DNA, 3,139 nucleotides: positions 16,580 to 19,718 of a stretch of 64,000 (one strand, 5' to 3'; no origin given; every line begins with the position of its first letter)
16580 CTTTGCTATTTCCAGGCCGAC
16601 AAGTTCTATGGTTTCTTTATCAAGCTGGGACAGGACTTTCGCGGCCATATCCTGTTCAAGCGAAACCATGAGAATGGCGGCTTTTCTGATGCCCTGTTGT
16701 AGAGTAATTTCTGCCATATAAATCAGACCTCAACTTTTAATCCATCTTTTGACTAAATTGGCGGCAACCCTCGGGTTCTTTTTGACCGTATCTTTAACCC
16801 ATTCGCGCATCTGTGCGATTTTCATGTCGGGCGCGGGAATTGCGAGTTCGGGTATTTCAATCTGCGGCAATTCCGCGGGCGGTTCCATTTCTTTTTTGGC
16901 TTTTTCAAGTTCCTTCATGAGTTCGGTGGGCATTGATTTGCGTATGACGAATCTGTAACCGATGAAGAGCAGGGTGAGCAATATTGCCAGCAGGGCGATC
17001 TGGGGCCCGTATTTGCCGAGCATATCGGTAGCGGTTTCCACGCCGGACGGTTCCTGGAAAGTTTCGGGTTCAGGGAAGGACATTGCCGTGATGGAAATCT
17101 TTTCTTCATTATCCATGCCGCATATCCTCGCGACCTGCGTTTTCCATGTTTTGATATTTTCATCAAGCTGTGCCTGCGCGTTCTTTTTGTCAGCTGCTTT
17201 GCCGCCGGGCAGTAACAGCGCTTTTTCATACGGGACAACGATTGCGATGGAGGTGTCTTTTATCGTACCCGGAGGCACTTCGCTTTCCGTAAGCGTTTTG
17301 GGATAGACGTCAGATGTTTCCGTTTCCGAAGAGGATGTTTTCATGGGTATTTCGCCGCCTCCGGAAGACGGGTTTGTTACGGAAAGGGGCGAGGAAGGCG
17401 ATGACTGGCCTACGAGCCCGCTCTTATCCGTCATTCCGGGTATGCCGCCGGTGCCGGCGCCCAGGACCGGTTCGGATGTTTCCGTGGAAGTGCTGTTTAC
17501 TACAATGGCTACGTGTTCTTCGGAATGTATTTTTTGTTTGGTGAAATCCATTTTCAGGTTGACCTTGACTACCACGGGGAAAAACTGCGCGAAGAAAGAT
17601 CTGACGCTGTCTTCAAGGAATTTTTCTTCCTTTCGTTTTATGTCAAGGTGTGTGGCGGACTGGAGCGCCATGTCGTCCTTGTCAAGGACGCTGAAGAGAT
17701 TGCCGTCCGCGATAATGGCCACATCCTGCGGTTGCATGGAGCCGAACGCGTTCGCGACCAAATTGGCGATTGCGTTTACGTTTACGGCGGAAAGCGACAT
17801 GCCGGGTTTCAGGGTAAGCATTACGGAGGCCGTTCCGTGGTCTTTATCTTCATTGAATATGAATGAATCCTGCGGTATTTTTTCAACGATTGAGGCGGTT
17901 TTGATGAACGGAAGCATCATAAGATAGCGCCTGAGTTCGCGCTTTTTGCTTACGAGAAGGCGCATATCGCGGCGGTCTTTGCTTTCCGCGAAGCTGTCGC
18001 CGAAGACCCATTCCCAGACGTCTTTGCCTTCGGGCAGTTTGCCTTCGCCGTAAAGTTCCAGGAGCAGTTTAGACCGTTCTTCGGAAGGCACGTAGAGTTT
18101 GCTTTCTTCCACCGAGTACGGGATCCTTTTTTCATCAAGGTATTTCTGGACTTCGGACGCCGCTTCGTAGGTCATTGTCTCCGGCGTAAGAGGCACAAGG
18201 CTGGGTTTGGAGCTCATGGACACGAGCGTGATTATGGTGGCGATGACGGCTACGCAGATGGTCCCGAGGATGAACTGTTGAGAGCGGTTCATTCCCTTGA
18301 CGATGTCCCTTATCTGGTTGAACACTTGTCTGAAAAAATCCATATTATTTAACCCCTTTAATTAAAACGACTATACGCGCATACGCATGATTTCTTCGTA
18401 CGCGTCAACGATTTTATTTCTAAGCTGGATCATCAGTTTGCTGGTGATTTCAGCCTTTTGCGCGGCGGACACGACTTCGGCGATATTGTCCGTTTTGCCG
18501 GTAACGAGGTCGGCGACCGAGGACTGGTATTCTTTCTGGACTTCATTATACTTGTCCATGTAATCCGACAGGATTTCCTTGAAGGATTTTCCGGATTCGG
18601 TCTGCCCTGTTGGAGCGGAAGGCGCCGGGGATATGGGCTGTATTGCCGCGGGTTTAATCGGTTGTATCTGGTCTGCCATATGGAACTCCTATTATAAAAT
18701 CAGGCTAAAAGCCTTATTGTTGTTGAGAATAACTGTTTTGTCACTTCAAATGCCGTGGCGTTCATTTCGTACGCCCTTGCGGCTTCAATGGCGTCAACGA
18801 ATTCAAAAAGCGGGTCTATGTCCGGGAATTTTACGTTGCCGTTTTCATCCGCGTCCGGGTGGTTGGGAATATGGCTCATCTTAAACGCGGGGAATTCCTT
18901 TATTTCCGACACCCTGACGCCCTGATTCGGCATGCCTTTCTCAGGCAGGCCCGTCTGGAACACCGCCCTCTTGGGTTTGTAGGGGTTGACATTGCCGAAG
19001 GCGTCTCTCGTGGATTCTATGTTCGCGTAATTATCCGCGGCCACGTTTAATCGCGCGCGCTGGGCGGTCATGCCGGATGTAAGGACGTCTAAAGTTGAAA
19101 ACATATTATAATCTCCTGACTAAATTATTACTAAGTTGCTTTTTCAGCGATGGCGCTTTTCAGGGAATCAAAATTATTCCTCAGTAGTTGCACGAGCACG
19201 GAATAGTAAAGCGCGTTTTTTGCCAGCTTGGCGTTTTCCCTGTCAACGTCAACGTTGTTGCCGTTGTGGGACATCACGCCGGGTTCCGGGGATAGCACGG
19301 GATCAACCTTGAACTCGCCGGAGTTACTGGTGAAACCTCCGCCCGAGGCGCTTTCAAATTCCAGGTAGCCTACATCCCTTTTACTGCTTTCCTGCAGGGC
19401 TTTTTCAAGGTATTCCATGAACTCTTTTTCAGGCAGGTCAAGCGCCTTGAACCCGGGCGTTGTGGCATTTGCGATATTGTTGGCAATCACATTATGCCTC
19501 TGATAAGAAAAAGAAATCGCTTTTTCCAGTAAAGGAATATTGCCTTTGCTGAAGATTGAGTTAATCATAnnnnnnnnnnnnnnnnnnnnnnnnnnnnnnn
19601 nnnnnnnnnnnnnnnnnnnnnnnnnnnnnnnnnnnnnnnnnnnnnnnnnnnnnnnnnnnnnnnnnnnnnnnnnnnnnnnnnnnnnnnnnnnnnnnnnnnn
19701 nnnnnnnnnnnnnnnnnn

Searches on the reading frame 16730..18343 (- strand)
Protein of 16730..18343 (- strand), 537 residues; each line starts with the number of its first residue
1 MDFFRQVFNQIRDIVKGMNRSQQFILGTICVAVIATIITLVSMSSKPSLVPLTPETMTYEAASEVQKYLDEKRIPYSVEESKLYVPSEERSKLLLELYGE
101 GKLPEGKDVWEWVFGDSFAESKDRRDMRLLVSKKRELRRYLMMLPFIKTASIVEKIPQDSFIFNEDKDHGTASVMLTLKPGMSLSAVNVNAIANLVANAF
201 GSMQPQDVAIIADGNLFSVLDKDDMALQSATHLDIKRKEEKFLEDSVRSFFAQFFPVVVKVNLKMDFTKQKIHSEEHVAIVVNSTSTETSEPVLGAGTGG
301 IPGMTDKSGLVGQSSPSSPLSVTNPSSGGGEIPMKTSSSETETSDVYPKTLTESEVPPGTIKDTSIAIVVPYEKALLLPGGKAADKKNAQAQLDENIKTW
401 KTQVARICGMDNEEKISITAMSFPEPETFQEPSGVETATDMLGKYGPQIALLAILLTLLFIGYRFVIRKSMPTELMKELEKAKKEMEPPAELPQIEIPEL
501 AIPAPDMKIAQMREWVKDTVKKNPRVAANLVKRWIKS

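Call 98: search_protein_families(library=pfam, proteins=[window:16730-18343:-], max_evalue=0.00001)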
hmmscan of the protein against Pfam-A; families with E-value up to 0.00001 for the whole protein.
window:16730-18343:- (537 aa): 2 families
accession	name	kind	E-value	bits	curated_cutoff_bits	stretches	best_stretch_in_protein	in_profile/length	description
PF01514.23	YscJ_FliF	-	2.2e-28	99.8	24.4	1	45-212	2-171/179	Secretory protein of YscJ/FliF family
PF08345.17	YscJ_FliF_C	-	1e-11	45.9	23.8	1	257-423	10-147/147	Flagellar M-ring protein C-terminal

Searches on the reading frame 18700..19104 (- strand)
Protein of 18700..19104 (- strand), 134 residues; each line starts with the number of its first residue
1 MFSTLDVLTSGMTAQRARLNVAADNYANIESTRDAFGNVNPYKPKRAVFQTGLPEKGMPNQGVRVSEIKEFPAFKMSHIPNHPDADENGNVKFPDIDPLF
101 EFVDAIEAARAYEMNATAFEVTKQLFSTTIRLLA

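Call 74: search_protein_families(library=pfam, proteins=[window:18700-19104:-], max_evalue=0.001)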
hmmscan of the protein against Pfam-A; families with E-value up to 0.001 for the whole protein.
window:18700-19104:- (134 aa): 2 families
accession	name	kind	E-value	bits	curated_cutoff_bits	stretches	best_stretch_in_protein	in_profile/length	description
PF06429.18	Flg_bbr_C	-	9.9e-08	31.8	23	1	89-132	3-46/46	Flagellar basal body rod FlgEFG protein C-terminal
PF00460.25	Flg_bb_rod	-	2.3e-05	24.7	20.7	1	5-30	1-26/31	Flagella basal body rod protein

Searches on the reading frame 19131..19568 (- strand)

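Call 74: search_protein_families(library=pfam, proteins=[window:19131-19568:-], max_evalue=0.001)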
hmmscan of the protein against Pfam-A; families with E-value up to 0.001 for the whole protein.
window:19131-19568:- (145 aa): 1 family
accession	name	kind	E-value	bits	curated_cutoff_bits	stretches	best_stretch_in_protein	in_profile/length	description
PF00460.25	Flg_bb_rod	-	1.2e-06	28.8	20.7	1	23-41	13-31/31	Flagella basal body rod protein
